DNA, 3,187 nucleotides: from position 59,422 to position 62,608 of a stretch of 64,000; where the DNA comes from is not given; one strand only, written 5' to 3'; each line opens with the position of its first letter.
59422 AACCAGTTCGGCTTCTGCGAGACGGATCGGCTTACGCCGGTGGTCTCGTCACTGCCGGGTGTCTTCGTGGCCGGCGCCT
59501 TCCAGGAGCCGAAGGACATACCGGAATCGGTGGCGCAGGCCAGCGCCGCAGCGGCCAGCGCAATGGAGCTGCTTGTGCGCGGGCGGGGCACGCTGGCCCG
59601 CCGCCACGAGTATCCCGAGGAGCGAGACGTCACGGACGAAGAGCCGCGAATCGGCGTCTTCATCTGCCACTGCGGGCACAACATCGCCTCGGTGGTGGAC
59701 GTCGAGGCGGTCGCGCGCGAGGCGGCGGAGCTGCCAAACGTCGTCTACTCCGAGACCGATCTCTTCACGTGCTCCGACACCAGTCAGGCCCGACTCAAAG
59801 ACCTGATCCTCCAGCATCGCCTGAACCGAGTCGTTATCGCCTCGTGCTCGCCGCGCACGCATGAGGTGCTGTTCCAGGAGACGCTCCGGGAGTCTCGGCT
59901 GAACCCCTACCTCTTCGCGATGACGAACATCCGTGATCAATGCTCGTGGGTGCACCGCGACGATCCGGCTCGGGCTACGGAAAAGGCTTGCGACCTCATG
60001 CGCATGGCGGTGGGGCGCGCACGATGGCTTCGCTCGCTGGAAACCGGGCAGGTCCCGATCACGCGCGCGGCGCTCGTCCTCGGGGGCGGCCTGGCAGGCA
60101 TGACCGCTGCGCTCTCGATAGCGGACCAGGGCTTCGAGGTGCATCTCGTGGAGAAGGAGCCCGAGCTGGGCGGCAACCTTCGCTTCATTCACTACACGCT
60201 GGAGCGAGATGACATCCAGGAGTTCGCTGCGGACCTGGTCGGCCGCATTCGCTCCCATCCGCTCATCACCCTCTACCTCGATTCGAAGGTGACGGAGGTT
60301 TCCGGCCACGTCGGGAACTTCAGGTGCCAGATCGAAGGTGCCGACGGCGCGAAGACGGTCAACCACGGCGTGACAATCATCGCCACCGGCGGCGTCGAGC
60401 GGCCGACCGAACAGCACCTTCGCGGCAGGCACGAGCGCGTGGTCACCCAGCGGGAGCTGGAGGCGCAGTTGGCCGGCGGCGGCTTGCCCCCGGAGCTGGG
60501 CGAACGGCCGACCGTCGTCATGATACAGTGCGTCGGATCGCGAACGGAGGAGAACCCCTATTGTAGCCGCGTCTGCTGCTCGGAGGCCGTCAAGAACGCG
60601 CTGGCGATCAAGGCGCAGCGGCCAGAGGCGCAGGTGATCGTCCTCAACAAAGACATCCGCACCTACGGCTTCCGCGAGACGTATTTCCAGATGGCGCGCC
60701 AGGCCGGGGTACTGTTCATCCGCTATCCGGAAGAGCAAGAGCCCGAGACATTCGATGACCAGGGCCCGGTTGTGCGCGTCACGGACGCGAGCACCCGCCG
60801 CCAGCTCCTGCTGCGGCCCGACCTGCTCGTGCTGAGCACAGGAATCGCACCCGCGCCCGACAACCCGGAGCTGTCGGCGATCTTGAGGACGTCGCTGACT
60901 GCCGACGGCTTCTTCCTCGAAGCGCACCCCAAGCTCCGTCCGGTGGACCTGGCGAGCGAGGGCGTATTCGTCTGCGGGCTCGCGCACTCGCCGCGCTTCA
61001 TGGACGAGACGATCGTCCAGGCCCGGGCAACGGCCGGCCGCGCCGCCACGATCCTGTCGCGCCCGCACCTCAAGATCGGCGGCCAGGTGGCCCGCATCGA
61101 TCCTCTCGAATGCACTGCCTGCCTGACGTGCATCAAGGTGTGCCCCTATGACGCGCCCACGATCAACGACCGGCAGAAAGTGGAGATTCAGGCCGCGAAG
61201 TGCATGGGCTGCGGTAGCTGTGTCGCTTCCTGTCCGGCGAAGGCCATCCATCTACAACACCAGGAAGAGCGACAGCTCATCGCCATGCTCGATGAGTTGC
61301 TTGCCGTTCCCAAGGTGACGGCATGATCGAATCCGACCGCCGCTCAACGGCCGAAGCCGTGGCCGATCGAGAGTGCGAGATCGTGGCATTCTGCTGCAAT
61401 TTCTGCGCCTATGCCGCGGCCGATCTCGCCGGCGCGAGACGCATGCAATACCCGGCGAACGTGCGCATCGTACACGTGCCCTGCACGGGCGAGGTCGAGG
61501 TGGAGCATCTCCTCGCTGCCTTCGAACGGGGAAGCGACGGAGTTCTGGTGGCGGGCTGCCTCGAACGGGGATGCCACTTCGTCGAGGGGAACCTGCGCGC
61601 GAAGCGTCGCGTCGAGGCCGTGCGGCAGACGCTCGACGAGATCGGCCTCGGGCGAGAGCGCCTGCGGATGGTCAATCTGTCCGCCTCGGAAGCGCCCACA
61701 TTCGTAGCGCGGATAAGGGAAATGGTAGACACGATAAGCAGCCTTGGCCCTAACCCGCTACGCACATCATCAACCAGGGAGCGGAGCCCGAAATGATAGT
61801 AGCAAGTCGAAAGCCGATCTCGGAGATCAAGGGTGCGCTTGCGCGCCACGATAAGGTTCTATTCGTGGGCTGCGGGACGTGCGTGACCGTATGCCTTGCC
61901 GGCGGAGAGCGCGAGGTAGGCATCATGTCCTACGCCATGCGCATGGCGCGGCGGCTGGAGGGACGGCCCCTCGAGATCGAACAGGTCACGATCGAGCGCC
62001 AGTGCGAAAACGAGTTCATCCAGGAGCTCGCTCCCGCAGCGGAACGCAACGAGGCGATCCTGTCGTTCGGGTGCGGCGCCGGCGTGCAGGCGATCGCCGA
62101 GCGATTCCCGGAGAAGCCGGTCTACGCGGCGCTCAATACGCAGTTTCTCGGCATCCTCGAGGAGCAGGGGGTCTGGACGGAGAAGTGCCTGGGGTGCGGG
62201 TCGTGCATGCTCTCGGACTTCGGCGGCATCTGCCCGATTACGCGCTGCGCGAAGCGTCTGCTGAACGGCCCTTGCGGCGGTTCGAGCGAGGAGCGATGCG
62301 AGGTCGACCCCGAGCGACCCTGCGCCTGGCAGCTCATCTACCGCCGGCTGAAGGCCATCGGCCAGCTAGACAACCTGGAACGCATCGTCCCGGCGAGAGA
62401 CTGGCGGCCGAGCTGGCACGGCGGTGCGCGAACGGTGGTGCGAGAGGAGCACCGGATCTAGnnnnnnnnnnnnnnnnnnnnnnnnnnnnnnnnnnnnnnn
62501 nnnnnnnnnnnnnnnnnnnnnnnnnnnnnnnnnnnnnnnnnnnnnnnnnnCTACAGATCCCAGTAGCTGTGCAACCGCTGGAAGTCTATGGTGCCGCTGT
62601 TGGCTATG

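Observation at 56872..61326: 1484-aa HdrL-type fusion: two HdrA modules flanking an NfnB/GltD-like NAD(P)H domain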

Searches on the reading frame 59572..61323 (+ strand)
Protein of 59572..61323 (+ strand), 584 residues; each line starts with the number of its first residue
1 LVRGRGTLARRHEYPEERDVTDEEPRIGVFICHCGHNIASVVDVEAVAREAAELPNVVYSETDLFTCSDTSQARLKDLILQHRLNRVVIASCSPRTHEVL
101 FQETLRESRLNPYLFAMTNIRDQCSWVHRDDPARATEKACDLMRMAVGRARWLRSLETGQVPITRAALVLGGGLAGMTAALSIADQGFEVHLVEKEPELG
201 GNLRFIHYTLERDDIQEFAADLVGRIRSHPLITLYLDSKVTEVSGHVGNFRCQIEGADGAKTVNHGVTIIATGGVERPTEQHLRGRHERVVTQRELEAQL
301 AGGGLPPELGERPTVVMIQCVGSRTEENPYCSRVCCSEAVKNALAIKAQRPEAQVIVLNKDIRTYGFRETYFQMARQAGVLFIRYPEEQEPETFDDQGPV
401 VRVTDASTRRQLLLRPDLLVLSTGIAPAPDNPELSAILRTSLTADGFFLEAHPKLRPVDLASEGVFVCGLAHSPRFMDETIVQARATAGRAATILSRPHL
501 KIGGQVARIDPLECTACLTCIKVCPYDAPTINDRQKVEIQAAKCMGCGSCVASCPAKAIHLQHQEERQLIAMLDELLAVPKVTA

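Call 21: search_solved_structures(query=window:59572-61323:+, max_evalue=1e-20, show_alignments=1)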
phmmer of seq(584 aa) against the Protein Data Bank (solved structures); distinct sequences matched with E-value up to 1e-20: 6.
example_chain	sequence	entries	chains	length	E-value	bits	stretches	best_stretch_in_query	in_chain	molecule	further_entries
8rvu_a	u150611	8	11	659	3.9e-119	402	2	16-255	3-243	H(2):CoB-CoM heterodisulfide,ferredoxin reductase subunit A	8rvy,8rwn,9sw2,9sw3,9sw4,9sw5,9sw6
5odc_A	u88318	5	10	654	7.1e-119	401.1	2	23-254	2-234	Heterodisulfide reductase, subunit A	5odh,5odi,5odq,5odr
8rvv_A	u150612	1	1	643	6.1e-116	391.4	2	25-255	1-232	H(2):CoB-CoM heterodisulfide,ferredoxin reductase subunit A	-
9sfi_A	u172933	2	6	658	4.8e-101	342.3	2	266-581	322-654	CoB--CoM heterodisulfide reductase iron-sulfur subunit A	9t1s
7bkb_A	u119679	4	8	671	1.3e-91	311.1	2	22-255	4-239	CoB--CoM heterodisulfide reductase iron-sulfur subunit A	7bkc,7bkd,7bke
6tjr_A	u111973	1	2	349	1.7e-28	102.8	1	167-493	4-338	Fumarate reductase/succinate dehydrogenase flavoprotein domain protein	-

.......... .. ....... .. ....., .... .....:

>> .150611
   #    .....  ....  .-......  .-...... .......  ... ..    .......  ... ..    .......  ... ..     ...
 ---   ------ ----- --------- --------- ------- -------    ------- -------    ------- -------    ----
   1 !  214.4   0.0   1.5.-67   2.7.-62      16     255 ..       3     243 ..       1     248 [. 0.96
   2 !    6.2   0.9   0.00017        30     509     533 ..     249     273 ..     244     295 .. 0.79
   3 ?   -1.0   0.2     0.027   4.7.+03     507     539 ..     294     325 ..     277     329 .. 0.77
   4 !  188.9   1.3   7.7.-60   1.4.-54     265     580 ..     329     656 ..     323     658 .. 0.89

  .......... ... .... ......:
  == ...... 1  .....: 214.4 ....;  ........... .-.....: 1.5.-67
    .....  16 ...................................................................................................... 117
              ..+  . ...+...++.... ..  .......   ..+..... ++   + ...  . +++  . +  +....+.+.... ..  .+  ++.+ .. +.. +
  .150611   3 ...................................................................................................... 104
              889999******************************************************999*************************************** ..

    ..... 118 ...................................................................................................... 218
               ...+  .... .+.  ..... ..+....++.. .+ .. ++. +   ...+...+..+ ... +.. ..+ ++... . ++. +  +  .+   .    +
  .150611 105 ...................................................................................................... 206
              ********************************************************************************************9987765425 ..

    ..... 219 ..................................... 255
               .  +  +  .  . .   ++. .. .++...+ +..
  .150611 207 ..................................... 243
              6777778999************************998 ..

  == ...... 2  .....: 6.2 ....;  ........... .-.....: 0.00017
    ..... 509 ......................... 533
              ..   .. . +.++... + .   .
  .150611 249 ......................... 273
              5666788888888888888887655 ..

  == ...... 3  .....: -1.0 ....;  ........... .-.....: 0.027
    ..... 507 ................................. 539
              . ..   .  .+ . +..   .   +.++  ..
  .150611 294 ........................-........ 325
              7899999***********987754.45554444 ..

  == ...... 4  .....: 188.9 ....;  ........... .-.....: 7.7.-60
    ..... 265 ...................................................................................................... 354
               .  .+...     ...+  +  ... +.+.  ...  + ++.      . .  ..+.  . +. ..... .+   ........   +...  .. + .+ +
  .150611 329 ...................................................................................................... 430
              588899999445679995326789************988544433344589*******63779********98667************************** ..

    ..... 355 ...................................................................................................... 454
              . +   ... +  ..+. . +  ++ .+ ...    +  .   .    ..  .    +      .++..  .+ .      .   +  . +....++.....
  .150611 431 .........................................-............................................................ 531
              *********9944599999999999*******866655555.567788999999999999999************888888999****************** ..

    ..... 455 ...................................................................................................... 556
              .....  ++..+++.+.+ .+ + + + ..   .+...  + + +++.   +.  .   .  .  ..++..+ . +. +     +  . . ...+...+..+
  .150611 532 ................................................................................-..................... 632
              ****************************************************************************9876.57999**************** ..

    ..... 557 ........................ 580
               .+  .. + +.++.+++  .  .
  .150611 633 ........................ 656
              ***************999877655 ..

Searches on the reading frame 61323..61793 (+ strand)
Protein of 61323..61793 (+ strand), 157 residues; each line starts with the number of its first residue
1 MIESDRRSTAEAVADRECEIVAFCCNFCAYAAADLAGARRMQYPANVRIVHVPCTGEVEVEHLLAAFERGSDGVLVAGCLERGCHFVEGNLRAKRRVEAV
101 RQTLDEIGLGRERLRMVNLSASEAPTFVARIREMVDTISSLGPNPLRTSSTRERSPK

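Call 6: search_protein_families(library=pfam, proteins=[window:61323-61793:+], max_evalue=0.001)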
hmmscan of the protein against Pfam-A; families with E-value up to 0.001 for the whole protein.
window:61323-61793:+ (157 aa): 1 family
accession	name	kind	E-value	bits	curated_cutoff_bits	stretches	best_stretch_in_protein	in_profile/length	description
PF02662.21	FlpD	-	5.1e-48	162.6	22.3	1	20-142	1-123/123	Methyl-viologen-reducing hydrogenase, delta subunit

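Call 48: search_protein_families(library=ncbifam, proteins=[window:61323-61793:+], max_evalue=0.00001)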
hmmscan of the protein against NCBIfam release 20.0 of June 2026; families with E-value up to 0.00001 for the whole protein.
window:61323-61793:+ (157 aa): 4 families
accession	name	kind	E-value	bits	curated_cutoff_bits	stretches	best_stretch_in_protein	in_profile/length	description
NF045873.1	F420_non_VhuD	exception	9.1e-47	158.5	215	1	19-147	3-131/132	F420-non-reducing hydrogenase iron-sulfur subunit VhuD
NF040770.1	hetero_SS_HdrA2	exception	6.9e-44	150.1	1100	1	11-144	641-774/777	CoB-CoM heterodisulfide reductase HdrA2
NF041891.1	hdrA_Methbact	equivalog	5.9e-12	44.6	1300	1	16-122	642-742/762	ferredoxin:CoB-CoM heterodisulfide reductase subunit HdrA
NF041778.1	hetero_SS_HdrA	equivalog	1.3e-06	26.6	1400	1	11-76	648-712/771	ferredoxin:CoB-CoM heterodisulfide reductase subunit HdrA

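Call 73: search_solved_structures(query=window:61323-61793:+, max_evalue=0.00001, show_alignments=3)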
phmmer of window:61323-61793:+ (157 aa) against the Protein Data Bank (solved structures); distinct sequences matched with E-value up to 0.00001: 6.
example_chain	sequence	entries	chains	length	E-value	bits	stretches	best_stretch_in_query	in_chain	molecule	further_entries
9sw2_D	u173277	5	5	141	5.9e-40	139.8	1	14-148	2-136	F420-non-reducing hydrogenase iron-sulfur subunit D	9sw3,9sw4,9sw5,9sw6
9sfi_K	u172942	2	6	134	2.9e-37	131.1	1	19-147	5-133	F420-non-reducing hydrogenase subunit delta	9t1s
8rvu_F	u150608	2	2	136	6.1e-35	123.6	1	17-143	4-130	Methyl viologen-reducing hydrogenase, subunit D-related protein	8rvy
7bkb_F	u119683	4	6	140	6.2e-35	123.5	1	15-147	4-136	F420-non-reducing hydrogenase subunit D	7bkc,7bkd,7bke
8rvv_F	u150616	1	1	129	1.1e-34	122.7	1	17-143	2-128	Methyl viologen-reducing hydrogenase, subunit D-related protein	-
5odc_D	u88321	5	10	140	1e-33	119.6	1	15-147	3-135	Methyl-viologen reducing hydrogenase subunit D | Methyl-viologen reducing hydrogenase, subunit D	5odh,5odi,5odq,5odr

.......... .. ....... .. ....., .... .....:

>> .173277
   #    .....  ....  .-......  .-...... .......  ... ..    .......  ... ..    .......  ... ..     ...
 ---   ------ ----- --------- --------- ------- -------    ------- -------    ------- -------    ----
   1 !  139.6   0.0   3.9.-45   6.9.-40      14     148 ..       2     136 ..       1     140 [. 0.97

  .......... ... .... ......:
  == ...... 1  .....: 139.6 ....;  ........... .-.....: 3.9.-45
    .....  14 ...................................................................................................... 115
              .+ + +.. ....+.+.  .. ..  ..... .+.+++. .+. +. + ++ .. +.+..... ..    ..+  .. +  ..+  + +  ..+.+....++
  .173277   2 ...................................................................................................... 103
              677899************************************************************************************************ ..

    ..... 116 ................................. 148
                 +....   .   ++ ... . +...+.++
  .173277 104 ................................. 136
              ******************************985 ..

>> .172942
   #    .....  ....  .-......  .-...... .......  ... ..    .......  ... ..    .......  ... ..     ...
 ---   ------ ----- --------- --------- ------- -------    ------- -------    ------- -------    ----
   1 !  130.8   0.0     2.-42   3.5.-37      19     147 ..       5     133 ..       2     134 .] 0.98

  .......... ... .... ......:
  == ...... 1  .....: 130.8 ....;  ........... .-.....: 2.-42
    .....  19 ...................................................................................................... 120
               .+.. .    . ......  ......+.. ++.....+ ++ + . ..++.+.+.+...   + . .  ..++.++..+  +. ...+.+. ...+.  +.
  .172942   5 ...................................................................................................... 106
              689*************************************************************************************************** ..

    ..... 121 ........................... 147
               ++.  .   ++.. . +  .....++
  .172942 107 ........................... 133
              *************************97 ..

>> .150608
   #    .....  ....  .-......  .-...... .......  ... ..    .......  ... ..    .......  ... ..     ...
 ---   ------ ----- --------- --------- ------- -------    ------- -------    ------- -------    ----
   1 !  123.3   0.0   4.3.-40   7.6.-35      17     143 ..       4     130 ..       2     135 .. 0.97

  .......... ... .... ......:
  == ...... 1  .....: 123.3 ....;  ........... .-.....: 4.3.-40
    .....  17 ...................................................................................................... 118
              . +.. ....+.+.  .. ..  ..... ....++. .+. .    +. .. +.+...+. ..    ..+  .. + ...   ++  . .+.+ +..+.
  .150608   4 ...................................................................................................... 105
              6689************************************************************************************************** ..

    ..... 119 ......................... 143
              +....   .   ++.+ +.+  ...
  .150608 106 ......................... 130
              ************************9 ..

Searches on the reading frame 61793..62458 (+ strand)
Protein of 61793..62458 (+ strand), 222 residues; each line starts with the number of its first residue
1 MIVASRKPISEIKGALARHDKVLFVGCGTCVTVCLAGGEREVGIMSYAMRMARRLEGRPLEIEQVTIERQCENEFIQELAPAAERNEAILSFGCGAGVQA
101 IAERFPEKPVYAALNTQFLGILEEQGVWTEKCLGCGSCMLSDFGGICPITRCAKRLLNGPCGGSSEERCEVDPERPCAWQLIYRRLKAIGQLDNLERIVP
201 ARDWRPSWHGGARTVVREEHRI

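Call 6: search_protein_families(library=pfam, proteins=[window:61793-62458:+], max_evalue=0.001)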
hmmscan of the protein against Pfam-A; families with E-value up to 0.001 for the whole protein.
window:61793-62458:+ (222 aa): 1 family
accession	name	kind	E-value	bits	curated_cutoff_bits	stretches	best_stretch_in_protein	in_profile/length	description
PF12225.13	DUF5981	-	7e-38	128.6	23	1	111-205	1-95/95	Methylene-tetrahydrofolate reductase C terminal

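Call 48: search_protein_families(library=ncbifam, proteins=[window:61793-62458:+], max_evalue=0.00001)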
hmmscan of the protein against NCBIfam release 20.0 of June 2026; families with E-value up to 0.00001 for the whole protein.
window:61793-62458:+ (222 aa): 0 families
